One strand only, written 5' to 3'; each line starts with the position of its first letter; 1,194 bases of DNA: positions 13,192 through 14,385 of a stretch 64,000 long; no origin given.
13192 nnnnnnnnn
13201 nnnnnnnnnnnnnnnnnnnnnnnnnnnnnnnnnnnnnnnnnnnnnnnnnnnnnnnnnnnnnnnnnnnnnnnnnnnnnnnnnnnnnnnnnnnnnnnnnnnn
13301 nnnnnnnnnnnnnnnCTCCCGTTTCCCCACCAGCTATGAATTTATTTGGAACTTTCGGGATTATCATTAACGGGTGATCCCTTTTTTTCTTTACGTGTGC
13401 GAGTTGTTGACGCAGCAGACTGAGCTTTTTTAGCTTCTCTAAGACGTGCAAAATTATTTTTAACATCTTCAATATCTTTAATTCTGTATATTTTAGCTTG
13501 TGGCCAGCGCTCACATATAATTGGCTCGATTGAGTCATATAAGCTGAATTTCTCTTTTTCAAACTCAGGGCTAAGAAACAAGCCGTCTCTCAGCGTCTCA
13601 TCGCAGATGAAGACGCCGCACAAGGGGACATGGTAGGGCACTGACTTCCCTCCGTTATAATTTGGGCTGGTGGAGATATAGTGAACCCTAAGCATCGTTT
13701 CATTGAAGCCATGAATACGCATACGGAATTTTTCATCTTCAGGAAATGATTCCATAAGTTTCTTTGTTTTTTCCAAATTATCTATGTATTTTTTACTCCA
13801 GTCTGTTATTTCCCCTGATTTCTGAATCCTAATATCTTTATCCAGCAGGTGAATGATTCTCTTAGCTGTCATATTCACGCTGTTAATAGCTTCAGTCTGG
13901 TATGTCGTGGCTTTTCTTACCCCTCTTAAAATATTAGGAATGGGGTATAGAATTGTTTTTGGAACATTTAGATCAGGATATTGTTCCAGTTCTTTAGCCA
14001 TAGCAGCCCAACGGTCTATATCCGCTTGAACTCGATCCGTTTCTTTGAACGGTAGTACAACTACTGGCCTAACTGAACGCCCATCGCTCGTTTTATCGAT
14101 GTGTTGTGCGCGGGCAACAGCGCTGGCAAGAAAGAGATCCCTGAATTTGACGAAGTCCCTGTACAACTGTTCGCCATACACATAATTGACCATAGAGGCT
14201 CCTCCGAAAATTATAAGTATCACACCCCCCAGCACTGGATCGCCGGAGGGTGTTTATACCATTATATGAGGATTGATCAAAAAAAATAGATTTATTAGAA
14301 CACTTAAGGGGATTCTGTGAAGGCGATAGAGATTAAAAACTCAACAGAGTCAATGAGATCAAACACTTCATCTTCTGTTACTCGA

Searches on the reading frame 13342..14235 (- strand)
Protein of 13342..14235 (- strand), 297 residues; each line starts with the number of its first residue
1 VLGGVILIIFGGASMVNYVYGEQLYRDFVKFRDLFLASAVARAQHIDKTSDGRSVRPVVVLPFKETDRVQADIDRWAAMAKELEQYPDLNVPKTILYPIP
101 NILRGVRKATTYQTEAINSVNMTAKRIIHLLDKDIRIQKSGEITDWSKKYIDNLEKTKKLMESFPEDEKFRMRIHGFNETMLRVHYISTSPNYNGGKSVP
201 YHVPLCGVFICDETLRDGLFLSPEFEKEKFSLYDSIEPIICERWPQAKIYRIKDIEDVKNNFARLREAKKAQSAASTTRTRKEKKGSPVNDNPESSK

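Call 86: search_protein_families(library=pfam, proteins=[window:13342-14235:-], max_evalue=0.01)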
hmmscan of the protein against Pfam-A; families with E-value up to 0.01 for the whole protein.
window:13342-14235:- (297 aa): 0 families

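Call 92: search_dna_similar(query=window:13342-14235:-, collection=phages, mode=protein, max_rows=8, max_evalue=0.001)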
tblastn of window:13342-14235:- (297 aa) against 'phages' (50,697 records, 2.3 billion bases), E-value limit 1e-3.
Records with a match: 21; places in all: 23; records where one place covers at least 80% of the query: 21.
Best place of each record, by identity: 80-90% 1; 60-80% 19; <60% 1.
By first word of the organism name: Escherichia 12; Enterobacteria 4; Salmonella 3; Cronobacter 1; Punavirus 1.
By host as written in the record: Escherichia coli 8; - 7; Salmonella enterica subsp. enterica serovar Indiana J46 2; Cronobacter sakazakii ATCC 29544 1; Escherichia coli MC1061 1; Salmonella enterica subsp. enterica serovar Kouka 1; Escherichia coli strain MG1655 Z1 1.
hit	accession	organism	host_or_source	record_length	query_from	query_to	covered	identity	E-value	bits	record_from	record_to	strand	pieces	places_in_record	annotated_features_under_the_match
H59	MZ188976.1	Cronobacter phage JK004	Cronobacter sakazakii ATCC 29544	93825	2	297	100%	81.4%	1e-164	511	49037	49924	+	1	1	hypothetical protein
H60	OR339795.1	Escherichia phage phi456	Escherichia coli MC1061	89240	11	297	97%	77.4%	9e-155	483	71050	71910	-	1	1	hypothetical protein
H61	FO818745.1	Escherichia phage RCS47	Escherichia coli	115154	11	297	97%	77.4%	9e-155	483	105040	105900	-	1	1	c1: repressor protein C1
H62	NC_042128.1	Escherichia phage RCS47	Escherichia coli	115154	11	297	97%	77.4%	9e-155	483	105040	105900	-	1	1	c1: repressor protein C1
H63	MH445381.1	Escherichia phage P1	Escherichia coli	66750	11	297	97%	77.4%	9e-155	483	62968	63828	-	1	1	hypothetical protein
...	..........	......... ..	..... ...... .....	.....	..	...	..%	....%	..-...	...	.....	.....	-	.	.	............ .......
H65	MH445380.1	Escherichia phage P1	Escherichia coli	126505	11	297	97%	77.4%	9e-155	483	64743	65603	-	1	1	hypothetical protein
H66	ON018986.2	Escherichia phage JL22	Escherichia coli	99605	11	297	97%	77.4%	1e-154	483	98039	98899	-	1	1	hypothetical protein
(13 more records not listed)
